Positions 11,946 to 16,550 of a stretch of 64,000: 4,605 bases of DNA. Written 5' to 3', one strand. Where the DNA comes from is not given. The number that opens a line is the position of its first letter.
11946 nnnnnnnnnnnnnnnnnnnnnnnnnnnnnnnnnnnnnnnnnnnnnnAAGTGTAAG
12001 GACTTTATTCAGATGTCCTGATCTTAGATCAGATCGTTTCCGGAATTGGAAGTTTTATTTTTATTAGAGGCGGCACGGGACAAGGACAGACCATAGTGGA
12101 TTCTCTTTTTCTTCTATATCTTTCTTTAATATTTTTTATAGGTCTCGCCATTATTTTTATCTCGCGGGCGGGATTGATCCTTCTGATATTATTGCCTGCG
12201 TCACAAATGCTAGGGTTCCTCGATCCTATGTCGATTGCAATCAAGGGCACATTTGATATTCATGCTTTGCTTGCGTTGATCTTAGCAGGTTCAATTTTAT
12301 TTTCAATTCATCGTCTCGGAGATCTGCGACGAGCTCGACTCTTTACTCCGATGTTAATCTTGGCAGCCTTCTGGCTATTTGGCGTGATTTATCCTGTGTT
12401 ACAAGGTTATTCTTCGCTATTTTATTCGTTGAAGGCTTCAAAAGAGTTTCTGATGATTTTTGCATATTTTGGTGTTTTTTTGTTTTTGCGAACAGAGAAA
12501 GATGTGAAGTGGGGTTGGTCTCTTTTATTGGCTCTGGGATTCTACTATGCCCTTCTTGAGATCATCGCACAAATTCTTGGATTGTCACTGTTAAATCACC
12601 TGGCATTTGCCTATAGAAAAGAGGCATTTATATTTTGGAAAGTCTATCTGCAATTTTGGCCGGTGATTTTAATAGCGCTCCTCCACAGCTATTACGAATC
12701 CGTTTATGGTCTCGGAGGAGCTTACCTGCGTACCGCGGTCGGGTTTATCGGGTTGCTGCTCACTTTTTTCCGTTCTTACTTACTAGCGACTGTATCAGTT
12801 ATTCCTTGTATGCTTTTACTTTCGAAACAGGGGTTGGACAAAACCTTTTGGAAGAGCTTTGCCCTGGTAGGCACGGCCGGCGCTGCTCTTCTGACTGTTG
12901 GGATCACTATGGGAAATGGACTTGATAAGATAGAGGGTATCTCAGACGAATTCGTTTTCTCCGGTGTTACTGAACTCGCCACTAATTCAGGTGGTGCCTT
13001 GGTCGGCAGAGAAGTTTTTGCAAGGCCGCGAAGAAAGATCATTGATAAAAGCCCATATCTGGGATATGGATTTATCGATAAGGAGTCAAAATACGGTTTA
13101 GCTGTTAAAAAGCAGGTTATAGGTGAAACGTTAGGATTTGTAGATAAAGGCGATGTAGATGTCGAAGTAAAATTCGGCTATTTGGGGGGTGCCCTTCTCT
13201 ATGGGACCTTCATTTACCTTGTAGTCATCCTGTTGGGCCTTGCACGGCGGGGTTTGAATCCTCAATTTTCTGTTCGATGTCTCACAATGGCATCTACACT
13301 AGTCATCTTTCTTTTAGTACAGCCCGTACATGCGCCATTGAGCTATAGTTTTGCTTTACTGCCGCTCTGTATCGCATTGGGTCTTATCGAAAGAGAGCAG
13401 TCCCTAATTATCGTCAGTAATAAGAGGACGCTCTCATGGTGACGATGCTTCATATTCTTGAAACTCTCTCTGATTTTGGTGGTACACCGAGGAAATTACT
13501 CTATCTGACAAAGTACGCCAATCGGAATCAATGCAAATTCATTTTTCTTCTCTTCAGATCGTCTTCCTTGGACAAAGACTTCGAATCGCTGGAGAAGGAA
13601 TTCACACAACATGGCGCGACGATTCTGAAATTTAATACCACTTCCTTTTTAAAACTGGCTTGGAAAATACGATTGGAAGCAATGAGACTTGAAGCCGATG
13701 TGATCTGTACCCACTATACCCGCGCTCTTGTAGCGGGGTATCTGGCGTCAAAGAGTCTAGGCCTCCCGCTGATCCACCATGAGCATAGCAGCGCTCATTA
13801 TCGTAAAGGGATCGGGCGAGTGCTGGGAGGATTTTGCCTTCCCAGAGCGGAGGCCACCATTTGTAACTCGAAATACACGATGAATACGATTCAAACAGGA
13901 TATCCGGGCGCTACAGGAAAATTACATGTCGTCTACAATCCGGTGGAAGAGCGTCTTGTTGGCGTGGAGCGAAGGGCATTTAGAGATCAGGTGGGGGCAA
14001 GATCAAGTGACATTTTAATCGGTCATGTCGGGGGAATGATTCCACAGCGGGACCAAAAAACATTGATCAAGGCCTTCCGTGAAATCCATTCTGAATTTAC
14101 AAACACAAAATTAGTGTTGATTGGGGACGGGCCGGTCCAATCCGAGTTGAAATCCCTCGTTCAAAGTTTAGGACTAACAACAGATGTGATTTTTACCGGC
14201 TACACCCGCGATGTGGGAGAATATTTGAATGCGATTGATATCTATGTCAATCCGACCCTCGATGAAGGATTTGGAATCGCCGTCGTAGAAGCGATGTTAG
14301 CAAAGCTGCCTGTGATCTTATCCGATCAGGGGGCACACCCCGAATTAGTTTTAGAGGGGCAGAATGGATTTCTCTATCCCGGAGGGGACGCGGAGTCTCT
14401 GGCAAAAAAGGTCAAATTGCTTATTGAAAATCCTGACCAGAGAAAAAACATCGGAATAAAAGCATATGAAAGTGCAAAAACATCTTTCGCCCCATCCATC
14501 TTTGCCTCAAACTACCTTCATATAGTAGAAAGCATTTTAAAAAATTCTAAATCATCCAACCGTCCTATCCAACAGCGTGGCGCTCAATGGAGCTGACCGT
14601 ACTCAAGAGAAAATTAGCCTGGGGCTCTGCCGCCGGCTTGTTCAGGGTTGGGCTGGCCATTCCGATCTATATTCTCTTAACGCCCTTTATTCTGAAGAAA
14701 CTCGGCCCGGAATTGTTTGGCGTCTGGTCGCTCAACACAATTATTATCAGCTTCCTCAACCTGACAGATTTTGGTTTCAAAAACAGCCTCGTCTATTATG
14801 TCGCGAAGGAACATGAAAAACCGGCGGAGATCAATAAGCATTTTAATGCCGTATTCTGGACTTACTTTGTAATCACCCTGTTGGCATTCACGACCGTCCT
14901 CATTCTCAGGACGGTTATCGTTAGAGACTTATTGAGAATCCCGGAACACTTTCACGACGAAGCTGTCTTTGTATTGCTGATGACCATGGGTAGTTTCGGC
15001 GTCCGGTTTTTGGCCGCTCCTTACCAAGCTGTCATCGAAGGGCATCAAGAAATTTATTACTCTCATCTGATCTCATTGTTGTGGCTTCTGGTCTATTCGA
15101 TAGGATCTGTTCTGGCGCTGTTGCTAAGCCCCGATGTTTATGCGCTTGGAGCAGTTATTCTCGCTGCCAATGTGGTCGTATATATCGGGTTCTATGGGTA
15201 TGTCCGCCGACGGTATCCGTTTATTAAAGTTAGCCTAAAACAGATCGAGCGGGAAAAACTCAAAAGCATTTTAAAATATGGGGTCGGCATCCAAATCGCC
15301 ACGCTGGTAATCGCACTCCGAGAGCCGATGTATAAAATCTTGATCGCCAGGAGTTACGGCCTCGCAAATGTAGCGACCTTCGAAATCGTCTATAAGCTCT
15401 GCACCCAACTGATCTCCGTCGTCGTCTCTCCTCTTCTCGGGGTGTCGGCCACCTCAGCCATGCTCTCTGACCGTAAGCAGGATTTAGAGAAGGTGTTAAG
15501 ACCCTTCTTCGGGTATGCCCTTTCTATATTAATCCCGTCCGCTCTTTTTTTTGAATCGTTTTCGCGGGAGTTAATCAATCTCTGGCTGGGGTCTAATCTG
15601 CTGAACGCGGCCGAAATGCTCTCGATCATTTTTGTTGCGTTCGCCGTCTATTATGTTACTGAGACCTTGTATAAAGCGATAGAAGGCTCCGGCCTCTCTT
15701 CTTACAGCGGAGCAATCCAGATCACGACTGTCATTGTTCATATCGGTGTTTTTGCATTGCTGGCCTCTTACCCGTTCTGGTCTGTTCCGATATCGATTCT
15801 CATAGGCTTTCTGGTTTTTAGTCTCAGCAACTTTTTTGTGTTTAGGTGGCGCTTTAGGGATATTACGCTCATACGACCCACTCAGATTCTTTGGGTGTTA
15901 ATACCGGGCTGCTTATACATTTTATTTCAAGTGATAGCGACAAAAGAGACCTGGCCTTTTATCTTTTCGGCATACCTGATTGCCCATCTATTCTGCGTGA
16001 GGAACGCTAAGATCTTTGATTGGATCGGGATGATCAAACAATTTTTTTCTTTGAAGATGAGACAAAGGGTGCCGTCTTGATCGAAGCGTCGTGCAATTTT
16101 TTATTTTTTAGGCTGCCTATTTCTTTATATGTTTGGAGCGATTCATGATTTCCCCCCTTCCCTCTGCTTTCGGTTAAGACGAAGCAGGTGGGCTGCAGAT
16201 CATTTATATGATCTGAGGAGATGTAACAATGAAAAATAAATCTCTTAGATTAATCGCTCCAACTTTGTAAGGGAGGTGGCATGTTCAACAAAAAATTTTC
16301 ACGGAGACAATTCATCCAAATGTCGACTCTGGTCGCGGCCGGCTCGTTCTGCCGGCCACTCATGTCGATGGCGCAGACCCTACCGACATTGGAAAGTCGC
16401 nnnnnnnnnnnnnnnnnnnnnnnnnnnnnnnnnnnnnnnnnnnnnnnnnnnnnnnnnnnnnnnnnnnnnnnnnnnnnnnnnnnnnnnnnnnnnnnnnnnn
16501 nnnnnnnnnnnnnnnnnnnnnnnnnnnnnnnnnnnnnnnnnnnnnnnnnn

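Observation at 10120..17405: Twin GHL10 hydrolase-like genes, one Sec + LamG and one Tat, embedded in a biosynthetic EPS operon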

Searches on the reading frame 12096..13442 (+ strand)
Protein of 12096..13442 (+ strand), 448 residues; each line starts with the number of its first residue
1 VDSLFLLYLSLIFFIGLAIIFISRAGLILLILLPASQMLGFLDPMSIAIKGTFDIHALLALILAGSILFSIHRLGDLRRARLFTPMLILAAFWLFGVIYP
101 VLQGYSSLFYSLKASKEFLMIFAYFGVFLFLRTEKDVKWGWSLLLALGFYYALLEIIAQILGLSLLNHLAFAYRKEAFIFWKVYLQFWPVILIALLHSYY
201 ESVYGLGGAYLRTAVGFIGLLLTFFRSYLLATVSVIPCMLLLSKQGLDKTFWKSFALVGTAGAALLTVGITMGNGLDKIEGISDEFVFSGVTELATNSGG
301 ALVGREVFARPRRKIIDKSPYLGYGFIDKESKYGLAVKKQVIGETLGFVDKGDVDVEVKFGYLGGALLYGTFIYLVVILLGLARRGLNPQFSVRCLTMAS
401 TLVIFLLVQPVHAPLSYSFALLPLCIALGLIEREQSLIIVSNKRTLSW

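Call 4: search_protein_families(library=pfam, proteins=[window:12096-13442:+], max_evalue=0.01)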
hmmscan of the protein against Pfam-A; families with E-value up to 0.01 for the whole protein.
window:12096-13442:+ (448 aa): 0 families

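Call 6: search_protein_families(library=ncbifam, proteins=[window:12096-13442:+], max_evalue=0.01)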
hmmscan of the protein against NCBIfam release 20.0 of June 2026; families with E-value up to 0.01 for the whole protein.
window:12096-13442:+ (448 aa): 0 families

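Call 63: search_protein_families(library=pfam, alignment_id=A3, max_evalue=1)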
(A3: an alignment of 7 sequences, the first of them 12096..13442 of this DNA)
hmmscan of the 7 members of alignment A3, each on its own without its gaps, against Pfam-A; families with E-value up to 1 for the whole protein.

A. member 1, window:12096-13442:+ (448 aa): 0 families

B. families by the number of members that match (of 7 scanned): 1 family
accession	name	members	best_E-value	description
PF04932.20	Wzy_C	5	3.3e-10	O-Antigen ligase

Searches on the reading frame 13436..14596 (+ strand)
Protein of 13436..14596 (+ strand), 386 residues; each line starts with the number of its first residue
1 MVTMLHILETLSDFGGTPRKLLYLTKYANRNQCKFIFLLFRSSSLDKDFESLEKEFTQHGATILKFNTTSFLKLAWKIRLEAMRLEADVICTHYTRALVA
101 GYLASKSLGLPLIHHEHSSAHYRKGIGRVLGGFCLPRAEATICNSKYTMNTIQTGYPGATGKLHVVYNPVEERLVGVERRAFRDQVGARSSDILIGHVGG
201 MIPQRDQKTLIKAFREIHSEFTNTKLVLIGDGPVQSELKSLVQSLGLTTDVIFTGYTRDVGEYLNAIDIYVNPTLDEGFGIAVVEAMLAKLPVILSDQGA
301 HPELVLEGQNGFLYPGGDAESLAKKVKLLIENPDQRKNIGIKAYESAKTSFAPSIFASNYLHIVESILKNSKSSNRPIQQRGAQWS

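Call 4: search_protein_families(library=pfam, proteins=[window:13436-14596:+], max_evalue=0.01)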
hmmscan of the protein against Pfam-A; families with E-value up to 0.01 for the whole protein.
window:13436-14596:+ (386 aa): 6 families
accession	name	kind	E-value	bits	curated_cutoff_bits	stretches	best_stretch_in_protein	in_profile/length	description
PF00534.26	Glycos_transf_1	-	2e-39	135.3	26.4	1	179-345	2-171/172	Glycosyl transferases group 1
PF13692.12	Glyco_trans_1_4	-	1.3e-35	123.1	27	1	194-332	3-142/142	Glycosyl transferases group 1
PF13439.12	Glyco_transf_4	-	1.9e-14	54.5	28.5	1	15-171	2-167/170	Glycosyltransferase Family 4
PF13579.12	Glyco_trans_4_4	-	2.9e-07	31.4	29.7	1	80-168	63-157/158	Glycosyl transferase 4-like domain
PF20706.3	GT4-conflict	-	1.5e-05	24.6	26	1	202-298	209-313/385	Family 4 Glycosyltransferase in conflict systems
PF13524.12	Glyco_trans_1_2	-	0.00058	20.3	25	1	257-349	37-131/144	Glycosyl transferase-like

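Call 6: search_protein_families(library=ncbifam, proteins=[window:13436-14596:+], max_evalue=0.01)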
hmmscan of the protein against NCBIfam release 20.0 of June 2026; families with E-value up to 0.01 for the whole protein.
window:13436-14596:+ (386 aa): 38 families (the best 25 are shown)
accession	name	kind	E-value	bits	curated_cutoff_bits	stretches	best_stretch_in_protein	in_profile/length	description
TIGR03999.1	thiol_BshA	equivalog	6.9e-35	120.7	273.7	1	160-368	166-374/375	N-acetyl-alpha-D-glucosaminyl L-malate synthase BshA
TIGR03088.1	stp2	hypoth_equivalog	2.7e-34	118.8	409.05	1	162-367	161-373/374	TIGR03088 family PEP-CTERM/XrtA system glycosyltransferase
TIGR04063.1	stp3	hypoth_equivalog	2.6e-23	82.6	442.05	1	119-350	141-378/397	TIGR04063 family PEP-CTERM/XrtA system glycosyltransferase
TIGR02149.1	glgA_Coryne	subfamily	2.6e-21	76.2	302.4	1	82-367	79-390/391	glycogen synthase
NF038298.1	EPS_HpsO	equivalog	2.6e-21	75.9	575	1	161-366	168-386/388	hormogonium polysaccharide biosynthesis glycosyltransferase HpsO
NF041876.1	EPS_EpsE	equivalog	6.1e-21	75.1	400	1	186-355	208-384/389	exopolysaccharide biosynthesis GT4 family glycosyltransferase EpsE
TIGR04157.1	glyco_rSAM_CFB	subfamily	3.5e-19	69.1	400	1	132-362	164-404/406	TIGR04157 family glycosyltransferase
TIGR03449.1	mycothiol_MshA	equivalog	5.9e-19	68.2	462.5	1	83-349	99-386/406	D-inositol-3-phosphate glycosyltransferase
NF049988.1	MGlcDAGSynMgs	equivalog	1.7e-18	67.2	400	1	180-372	201-392/398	alpha-monoglucosyldiacylglycerol synthase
NF050063.1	ProtGlycPglJ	equivalog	4.5e-18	65.6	500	1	119-349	121-349/363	N-acetylgalactosamine-N,N'-diacetylbacillosaminyl-diphospho-undecaprenol 4-alpha-N-acetylgalactosaminyltransferase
NF047880.1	glyco_SdgA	exception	4.7e-18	65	800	1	197-356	320-480/488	serine-aspartate repeat adhesin O-glycosyltransferase SdgA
NF038295.1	EPS_HpsP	equivalog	5.7e-17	61.8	550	1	176-367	191-387/388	hormogonium polysaccharide biosynthesis glycosyltransferase HpsP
NF038229.1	Glyco4_Geo_Pelo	equivalog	3.3e-16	59.2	400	1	135-368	107-337/338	GPMC system family 4 glycosyltransferase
NF047684.1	TeichurnBiosyTuaC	equivalog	1.6e-15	56.9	550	1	178-358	205-380/391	teichuronic acid biosynthesis protein TuaC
NF007396.0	PRK09922.1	equivalog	1.9e-14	53.3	385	1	159-342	156-336/361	lipopolysaccharide 1,6-galactosyltransferase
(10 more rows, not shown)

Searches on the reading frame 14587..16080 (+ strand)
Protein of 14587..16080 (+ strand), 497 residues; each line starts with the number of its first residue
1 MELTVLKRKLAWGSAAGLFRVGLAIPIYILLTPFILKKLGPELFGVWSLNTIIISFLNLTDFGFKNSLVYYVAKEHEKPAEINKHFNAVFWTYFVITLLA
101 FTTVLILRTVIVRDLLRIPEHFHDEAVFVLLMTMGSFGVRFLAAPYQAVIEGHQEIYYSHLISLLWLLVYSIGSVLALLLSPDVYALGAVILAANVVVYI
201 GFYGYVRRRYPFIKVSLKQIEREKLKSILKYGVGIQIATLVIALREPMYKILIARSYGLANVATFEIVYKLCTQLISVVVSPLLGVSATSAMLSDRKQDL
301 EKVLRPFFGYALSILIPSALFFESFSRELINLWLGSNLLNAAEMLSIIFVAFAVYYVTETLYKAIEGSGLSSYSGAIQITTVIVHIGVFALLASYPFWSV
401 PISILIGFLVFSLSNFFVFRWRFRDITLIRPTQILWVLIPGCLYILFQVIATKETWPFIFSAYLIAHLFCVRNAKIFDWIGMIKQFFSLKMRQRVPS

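Call 4: search_protein_families(library=pfam, proteins=[window:14587-16080:+], max_evalue=0.01)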
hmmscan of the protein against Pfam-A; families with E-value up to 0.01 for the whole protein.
window:14587-16080:+ (497 aa): 2 families
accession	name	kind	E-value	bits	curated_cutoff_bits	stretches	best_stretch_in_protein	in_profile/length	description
PF13440.11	Polysacc_synt_3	-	4.6e-16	59.3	23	1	39-341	6-291/293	Polysaccharide biosynthesis protein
PF01943.22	Polysacc_synt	-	3.3e-14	53.4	28.2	1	14-285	9-263/274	Polysaccharide biosynthesis protein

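Call 6: search_protein_families(library=ncbifam, proteins=[window:14587-16080:+], max_evalue=0.01)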
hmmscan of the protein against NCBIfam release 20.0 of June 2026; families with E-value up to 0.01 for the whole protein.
window:14587-16080:+ (497 aa): 1 family
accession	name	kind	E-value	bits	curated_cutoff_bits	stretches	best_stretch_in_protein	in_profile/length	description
NF041503.1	WZX_like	subfamily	0.0061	15.7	300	1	20-352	5-358/429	O-unit flippase-like protein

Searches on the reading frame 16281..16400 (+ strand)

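Call 76: search_protein_families(library=ncbifam, proteins=[window:16281-16400:+], max_evalue=1)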
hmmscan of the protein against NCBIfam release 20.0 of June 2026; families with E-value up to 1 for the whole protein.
seq(40 aa): 1 family
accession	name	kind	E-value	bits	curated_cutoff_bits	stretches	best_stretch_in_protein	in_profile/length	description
TIGR01409.1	TAT_signal_seq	domain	0.014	15.8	16.7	1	7-21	2-16/29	twin-arginine translocation signal domain-containing protein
